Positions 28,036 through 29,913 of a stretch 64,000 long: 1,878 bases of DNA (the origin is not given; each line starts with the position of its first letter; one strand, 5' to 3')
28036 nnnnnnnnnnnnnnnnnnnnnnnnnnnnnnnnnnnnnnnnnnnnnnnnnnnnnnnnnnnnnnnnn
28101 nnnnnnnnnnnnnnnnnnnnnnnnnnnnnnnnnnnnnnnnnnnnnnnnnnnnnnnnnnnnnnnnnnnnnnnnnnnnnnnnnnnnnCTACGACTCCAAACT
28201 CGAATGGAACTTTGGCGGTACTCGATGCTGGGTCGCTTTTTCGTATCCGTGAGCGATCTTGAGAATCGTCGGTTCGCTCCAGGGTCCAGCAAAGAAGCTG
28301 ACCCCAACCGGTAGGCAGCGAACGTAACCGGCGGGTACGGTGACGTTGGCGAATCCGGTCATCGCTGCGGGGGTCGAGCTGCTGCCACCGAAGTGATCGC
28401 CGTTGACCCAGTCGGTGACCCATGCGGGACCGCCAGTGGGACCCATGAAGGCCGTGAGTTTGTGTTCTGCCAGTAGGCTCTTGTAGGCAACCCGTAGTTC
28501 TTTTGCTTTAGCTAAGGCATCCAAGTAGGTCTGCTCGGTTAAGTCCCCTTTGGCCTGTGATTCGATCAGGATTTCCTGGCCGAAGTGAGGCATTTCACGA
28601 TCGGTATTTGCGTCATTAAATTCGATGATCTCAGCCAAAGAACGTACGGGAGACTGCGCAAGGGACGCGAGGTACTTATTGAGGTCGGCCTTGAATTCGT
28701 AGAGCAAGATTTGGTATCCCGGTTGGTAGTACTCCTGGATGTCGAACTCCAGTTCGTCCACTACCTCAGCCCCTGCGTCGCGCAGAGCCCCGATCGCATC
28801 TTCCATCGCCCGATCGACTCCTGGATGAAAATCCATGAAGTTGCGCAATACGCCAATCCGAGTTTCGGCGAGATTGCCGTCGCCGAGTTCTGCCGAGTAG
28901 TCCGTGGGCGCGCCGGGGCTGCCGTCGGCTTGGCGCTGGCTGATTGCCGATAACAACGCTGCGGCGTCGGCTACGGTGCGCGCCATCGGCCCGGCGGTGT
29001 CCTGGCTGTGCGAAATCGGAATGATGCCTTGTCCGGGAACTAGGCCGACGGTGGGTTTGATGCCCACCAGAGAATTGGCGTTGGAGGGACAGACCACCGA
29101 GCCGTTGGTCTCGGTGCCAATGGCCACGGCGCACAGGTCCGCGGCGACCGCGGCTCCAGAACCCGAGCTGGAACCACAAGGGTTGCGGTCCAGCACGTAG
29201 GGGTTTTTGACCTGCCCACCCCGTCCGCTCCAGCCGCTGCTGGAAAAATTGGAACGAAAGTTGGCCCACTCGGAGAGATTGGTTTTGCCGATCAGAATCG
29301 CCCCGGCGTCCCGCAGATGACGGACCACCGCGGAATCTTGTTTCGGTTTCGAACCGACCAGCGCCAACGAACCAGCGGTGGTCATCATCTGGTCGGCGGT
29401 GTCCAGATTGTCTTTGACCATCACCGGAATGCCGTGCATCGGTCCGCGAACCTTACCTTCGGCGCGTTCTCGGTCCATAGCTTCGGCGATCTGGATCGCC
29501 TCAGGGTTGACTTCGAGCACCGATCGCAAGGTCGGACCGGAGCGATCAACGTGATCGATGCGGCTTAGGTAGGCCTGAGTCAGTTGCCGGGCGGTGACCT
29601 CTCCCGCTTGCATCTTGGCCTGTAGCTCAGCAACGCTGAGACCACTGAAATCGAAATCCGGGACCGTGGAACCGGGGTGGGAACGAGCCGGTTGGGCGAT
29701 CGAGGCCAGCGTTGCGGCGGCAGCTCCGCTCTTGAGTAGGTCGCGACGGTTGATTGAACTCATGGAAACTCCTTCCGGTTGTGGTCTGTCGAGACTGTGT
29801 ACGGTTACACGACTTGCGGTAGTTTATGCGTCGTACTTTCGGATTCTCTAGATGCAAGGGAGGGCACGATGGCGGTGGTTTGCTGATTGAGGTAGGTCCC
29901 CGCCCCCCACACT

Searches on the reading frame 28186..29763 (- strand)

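Call 58: search_protein_families(library=ncbifam, proteins=[window:28186-29763:-], max_evalue=1e-10)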
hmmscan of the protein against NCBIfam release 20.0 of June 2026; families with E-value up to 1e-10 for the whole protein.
window:28186-29763:- (525 aa): 26 families (the best 25 are shown)
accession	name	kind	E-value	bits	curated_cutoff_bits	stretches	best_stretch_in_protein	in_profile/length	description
NF006006.0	PRK08137.1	equivalog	3.8e-195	649.7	534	1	28-522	20-522/529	amidase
NF005300.0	PRK06828.1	subfamily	7.8e-133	443.4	494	1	42-518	13-489/491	amidase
NF005219.0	PRK06707.1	equivalog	9.4e-100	334.5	498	1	43-518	72-535/536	amidase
NF005688.0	PRK07488.1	equivalog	6.4e-78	262.8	532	1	38-512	7-467/474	indoleacetamide hydrolase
NF008874.0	PRK11910.1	equivalog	2.3e-76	257.6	680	1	41-518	164-613/615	amidase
TIGR00132.1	gatA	equivalog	1.9e-58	198.4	481.1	1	48-366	2-313/466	Asp-tRNA(Asn)/Glu-tRNA(Gln) amidotransferase subunit GatA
NF005687.0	PRK07487.1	subfamily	4.7e-55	187.2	428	1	42-515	8-460/468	amidase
NF005460.0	PRK07056.1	subfamily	2.7e-54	184.8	447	1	44-336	10-291/457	amidase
NF006631.0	PRK09201.1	equivalog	5.4e-52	177.1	461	1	41-330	6-288/466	AtzE family amidohydrolase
NF005686.0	PRK07486.1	subfamily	8e-52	176.5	465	1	42-336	14-307/486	amidase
NF005565.0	PRK07235.1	subfamily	8.7e-52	176.4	545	1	100-335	79-314/506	amidase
NF004816.0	PRK06170.1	equivalog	5.8e-50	170.4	503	1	42-358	12-329/493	amidase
TIGR02715.1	amido_AtzE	subfamily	5.8e-49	167.3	425.75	1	44-330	2-281/452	AtzE family amidohydrolase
NF006043.0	PRK08186.1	subfamily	3.1e-48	164.6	487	1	41-514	6-451/600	allophanate hydrolase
NF004717.0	PRK06061.1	equivalog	2.7e-46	158.2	498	1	43-512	18-468/483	amidase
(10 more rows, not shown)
